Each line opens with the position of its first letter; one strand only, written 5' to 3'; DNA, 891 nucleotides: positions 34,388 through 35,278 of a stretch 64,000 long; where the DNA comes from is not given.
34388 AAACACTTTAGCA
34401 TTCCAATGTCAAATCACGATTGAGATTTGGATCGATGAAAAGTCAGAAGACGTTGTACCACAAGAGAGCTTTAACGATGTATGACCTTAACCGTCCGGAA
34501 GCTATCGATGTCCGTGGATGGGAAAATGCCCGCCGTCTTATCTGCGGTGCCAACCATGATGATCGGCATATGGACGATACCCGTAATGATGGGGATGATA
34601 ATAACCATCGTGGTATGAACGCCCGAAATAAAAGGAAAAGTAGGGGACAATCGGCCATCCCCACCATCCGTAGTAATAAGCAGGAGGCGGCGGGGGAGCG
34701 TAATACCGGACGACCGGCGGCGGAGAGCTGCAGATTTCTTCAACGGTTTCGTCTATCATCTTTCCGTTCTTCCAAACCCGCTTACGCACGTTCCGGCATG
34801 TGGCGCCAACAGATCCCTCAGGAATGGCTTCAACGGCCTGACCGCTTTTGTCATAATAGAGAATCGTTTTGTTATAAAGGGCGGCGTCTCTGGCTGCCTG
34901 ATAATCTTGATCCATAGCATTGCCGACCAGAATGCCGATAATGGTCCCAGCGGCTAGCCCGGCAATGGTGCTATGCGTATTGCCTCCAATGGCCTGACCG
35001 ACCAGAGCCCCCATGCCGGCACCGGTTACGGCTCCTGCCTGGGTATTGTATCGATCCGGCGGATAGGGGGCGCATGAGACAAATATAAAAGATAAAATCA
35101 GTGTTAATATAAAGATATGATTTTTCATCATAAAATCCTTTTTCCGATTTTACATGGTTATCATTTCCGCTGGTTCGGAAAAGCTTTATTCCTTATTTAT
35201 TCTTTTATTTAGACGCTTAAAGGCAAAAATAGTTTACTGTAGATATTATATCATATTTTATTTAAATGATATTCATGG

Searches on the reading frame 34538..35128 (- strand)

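Call 51: search_protein_families(library=pfam, proteins=[window:34538-35128:-], max_evalue=0.001)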
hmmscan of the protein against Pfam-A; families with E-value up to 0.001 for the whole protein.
window:34538-35128:- (196 aa): 3 families
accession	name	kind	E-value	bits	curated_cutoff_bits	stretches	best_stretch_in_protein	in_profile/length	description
PF05433.20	Rick_17kDa_Anti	-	7.7e-05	23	24.2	1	32-72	2-42/43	Glycine zipper 2TM domain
PF05818.17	TraT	-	0.00048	20.4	31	1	31-88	89-147/214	Enterobacterial TraT complement resistance protein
PF13488.11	Gly-zipper_Omp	-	0.0006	20.1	25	0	32-75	2-45/46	Glycine zipper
